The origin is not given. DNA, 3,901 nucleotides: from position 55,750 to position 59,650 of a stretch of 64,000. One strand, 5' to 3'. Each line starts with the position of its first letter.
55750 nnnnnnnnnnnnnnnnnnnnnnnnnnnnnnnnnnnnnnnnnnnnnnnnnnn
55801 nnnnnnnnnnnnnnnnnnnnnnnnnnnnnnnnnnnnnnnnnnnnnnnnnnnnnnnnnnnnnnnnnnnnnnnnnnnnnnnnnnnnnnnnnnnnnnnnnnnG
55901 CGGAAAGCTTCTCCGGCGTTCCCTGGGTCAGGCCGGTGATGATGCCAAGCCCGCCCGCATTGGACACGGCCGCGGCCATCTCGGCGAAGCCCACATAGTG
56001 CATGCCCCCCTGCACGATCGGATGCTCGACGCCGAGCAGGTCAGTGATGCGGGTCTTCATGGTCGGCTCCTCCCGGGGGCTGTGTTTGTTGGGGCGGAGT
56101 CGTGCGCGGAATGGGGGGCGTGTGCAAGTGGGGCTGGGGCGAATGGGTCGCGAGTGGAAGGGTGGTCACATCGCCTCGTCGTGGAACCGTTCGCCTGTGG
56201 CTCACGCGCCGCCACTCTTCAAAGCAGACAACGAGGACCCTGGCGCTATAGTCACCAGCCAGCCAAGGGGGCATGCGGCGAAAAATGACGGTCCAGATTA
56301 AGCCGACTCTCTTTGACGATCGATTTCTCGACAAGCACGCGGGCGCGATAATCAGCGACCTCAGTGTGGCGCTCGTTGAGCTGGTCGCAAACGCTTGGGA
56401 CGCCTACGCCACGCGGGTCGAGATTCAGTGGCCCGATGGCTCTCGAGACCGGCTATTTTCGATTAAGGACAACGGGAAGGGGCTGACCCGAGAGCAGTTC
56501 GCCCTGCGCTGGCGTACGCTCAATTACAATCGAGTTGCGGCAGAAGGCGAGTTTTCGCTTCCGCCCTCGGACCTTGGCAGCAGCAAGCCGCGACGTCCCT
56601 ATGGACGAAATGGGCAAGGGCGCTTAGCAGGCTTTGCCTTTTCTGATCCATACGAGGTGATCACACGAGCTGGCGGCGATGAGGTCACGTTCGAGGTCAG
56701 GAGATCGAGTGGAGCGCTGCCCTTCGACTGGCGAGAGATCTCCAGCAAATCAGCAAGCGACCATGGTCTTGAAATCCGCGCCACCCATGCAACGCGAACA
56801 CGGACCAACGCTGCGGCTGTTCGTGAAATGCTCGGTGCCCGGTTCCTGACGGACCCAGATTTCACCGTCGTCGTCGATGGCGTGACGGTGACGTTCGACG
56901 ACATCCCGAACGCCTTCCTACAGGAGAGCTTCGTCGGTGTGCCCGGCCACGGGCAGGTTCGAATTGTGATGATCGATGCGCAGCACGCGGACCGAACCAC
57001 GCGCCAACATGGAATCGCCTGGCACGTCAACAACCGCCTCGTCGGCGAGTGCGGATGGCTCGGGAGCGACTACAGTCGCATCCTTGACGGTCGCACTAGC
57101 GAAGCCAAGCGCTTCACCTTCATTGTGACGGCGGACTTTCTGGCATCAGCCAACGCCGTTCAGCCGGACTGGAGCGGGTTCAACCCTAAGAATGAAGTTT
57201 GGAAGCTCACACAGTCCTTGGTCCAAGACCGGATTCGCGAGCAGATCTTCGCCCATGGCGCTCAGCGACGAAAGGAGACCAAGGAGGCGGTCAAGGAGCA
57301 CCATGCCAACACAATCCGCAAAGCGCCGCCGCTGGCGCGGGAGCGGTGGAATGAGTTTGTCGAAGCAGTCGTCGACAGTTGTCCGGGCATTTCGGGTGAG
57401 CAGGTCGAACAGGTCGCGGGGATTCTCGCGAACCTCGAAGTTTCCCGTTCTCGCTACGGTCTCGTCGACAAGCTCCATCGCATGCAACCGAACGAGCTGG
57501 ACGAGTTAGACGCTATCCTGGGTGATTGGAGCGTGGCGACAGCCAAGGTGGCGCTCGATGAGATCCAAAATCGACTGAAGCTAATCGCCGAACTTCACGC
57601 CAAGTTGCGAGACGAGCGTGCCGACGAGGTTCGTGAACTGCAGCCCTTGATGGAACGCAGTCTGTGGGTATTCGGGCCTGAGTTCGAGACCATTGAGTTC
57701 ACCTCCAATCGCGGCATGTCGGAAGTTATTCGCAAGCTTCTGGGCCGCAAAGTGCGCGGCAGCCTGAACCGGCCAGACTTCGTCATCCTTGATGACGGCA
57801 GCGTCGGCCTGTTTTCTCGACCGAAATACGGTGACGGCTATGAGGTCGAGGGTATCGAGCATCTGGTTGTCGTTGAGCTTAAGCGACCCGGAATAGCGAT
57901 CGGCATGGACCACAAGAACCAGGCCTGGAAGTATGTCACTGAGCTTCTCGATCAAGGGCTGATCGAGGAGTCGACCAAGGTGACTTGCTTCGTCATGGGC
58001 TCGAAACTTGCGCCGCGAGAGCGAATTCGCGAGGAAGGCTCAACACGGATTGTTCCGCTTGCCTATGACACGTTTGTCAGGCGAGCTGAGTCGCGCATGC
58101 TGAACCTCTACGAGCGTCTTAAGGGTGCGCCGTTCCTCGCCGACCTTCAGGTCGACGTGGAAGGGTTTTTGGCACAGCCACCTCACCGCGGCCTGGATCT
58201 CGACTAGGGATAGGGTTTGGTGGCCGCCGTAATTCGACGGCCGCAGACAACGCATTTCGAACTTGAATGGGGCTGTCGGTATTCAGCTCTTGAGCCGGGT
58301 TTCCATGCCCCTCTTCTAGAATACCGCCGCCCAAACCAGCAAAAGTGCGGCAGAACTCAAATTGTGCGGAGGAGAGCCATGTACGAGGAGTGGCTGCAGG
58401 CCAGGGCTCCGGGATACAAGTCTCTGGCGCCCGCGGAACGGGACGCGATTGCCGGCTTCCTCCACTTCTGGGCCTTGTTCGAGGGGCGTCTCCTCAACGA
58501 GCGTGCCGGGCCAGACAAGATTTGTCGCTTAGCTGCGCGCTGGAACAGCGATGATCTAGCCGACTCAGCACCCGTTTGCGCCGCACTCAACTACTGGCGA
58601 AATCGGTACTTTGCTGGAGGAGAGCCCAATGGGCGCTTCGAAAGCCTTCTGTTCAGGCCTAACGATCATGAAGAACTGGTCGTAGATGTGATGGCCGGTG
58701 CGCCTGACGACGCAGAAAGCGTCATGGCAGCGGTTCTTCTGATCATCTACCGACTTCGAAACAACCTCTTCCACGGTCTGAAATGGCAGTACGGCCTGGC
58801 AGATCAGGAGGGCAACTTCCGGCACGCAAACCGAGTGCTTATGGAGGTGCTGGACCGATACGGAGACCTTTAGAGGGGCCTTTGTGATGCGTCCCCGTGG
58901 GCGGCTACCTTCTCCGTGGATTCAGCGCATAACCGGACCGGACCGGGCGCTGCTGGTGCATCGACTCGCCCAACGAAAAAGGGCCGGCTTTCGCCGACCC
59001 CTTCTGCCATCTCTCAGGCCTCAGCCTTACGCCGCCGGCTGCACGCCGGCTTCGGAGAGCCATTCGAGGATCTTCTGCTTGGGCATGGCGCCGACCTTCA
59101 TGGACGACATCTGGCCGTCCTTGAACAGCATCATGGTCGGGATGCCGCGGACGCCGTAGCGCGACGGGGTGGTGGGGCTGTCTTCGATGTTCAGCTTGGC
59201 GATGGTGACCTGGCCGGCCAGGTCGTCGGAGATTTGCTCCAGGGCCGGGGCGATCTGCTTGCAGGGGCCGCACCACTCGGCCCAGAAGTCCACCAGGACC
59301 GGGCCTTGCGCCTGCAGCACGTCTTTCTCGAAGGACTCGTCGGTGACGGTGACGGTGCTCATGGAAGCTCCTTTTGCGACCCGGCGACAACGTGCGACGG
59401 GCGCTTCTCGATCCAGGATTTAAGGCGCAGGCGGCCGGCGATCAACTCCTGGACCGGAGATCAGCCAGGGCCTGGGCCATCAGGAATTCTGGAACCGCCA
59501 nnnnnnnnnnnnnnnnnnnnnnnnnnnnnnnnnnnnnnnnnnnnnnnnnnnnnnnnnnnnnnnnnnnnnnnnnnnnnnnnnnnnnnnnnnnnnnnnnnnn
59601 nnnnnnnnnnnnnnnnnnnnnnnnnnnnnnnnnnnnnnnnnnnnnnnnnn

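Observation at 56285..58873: Candidate anti-phage system: GHKL ATPase-nuclease fusion plus HEPN protein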

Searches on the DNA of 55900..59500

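Call 115: search_rna_families(source=window, start=55900, end=59500, threshold=evalue, max_evalue=0.1)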
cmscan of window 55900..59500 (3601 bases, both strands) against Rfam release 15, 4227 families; matches with E-value up to 0.1: 0.
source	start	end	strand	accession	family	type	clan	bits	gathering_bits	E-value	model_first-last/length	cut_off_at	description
